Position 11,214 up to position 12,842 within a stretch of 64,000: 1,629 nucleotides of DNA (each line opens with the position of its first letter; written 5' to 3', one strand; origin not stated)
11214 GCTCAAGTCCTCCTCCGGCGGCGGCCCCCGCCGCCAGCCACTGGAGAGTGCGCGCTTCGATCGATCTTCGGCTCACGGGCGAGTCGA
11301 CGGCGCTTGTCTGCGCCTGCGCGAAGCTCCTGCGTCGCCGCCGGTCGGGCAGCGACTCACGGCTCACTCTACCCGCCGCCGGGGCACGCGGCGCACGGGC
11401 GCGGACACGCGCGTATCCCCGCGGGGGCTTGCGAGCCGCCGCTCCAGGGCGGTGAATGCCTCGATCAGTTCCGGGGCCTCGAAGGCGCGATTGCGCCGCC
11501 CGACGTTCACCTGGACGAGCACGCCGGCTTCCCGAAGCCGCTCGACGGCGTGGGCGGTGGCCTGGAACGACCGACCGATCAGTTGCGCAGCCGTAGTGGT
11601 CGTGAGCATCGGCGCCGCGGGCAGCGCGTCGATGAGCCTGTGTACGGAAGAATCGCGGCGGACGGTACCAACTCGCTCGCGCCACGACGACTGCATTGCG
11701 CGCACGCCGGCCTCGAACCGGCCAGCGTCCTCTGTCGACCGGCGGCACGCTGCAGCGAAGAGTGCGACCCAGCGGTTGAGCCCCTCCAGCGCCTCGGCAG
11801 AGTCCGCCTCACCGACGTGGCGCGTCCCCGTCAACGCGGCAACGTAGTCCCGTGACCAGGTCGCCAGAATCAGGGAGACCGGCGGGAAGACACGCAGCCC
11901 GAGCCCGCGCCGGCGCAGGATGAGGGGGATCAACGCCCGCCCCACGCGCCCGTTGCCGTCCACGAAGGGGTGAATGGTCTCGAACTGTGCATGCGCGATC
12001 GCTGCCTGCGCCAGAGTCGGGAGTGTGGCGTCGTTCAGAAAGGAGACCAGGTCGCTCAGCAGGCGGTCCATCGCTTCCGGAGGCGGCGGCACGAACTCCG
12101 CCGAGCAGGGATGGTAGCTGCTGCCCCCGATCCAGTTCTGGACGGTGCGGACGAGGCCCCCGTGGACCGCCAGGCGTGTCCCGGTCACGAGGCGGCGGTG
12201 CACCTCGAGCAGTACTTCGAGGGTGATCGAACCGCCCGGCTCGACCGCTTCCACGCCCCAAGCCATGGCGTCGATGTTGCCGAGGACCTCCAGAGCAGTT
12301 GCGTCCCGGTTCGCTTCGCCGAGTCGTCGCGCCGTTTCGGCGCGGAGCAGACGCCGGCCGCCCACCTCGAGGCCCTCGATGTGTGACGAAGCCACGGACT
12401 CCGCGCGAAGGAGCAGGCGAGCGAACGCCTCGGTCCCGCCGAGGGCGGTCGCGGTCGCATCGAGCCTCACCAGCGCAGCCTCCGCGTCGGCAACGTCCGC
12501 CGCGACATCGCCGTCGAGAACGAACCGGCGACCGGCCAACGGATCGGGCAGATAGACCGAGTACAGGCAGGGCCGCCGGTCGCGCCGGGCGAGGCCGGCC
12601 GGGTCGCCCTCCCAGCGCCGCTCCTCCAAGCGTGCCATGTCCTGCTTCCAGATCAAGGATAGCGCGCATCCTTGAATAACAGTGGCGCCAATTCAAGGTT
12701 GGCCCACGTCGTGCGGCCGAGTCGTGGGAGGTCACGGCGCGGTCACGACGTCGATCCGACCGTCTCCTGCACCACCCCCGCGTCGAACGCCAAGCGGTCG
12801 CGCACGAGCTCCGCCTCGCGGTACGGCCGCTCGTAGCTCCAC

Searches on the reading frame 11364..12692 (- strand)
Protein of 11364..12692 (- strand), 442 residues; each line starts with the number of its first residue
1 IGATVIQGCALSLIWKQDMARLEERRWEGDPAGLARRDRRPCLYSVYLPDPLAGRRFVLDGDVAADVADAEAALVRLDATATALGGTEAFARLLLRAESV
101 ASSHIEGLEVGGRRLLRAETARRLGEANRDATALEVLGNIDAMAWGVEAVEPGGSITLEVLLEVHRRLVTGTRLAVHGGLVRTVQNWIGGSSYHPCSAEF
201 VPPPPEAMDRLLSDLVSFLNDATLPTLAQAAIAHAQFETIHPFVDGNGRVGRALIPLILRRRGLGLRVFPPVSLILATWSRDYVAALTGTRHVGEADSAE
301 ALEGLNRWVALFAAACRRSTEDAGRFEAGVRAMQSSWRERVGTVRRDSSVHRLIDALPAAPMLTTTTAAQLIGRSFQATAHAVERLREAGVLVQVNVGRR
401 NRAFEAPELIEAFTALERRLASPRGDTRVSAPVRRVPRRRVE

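Call 60: search_protein_families(library=pfam, proteins=[window:11364-12692:-], max_evalue=0.01)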
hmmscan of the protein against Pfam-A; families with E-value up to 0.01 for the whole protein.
window:11364-12692:- (442 aa): 3 families
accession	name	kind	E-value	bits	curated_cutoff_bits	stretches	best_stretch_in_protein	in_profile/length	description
PF02661.23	Fic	-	2.3e-19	70.4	24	1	156-259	2-93/93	Fic/DOC family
PF13784.11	Fic_N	-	2.2e-12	47.3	26.7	1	67-148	4-82/82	Fic/DOC family N-terminal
PF07756.17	DUF1612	-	0.0052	17.4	30.1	0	89-137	54-101/127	Protein of unknown function (DUF1612)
